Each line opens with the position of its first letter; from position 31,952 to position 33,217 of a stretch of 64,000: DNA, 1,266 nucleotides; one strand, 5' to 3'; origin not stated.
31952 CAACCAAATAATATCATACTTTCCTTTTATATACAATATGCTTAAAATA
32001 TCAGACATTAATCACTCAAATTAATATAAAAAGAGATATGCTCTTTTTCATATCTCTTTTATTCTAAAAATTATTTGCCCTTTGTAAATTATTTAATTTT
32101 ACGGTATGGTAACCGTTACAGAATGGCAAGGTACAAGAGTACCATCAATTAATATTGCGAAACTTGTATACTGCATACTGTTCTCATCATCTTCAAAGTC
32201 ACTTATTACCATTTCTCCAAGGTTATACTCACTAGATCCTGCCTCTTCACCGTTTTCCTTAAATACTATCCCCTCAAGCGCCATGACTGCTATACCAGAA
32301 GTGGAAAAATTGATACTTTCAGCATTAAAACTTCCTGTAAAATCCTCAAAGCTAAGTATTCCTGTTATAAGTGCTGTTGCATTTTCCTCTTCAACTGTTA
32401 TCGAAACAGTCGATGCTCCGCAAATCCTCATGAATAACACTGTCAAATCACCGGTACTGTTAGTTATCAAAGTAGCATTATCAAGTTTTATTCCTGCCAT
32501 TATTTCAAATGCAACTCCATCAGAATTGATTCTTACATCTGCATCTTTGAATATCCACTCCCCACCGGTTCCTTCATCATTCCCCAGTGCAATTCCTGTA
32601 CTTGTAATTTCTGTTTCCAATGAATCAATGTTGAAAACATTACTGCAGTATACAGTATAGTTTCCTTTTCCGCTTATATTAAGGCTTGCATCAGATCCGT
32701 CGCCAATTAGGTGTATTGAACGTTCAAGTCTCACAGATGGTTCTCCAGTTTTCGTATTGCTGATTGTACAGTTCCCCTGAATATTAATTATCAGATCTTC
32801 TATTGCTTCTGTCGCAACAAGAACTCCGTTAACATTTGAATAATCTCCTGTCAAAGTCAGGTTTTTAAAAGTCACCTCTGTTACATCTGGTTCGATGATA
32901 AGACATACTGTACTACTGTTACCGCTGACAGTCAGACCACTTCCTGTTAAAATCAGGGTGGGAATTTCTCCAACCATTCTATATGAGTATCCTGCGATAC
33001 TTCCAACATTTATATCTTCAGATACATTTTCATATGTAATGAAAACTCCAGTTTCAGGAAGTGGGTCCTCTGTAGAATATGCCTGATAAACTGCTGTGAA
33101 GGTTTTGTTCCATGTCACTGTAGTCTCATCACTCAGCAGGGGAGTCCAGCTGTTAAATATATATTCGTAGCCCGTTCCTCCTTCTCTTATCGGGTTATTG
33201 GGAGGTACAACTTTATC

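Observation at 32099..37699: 1866-aa surface protein built from Listeria-Bacteroides (GW-type) repeats, with no sortase signal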

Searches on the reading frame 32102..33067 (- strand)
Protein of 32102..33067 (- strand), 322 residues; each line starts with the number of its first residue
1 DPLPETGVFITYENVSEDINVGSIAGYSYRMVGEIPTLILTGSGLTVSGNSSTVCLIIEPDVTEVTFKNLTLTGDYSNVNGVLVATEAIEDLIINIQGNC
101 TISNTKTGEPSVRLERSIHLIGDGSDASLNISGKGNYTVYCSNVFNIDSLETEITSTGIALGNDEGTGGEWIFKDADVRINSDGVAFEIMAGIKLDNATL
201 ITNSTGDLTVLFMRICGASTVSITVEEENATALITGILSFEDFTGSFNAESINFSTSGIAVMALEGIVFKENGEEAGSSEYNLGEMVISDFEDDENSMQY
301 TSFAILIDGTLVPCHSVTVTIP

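Call 22: search_solved_structures(query=window:32102-33067:-, max_evalue=10)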
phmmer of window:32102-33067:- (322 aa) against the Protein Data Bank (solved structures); distinct sequences matched with E-value up to 10: 0.

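Call 36: predict_structure(alignment_id=A4)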
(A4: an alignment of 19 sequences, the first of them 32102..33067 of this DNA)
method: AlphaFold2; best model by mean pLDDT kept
length: 322 residues; sequences in the alignment: 19
mean_pLDDT: 94.7   pTM: 0.91
mean pLDDT of the five models: 94.7, 94.5, 94.3, 93.9, 93.9
residues with pLDDT >= 90: 291; 70-90: 26; 50-70: 5; < 50: 0
segments of 3 or more residues with pLDDT < 50: none
pLDDT, mean of each block of 10 residues (from residue 1): 82 95 95 94 98 97 98 95 96 98 95 97 96 95 96 97 80 98 95 97 96 97 94 97 97 87 97 92 95 90 95 96 83
secondary structure, 60 per line:
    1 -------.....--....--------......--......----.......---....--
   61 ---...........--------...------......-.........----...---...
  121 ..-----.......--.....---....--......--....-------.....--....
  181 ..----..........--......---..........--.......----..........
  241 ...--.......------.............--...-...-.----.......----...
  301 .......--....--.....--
elements in order: E8-12 E15-18 E27-32 E35-40 E45-51 E55-58 E64-74 E83-85 E92-97 E99-107 E112-114 E118-122 E128-134 E137-141 E145-148 E151-156 E159-162 E170-174 E177-182 E187-196 E199-204 E208-217 E220-226 E231-243 E246-252 E259-271 E274-276 E287-293 E298-307 E310-313 E316-320
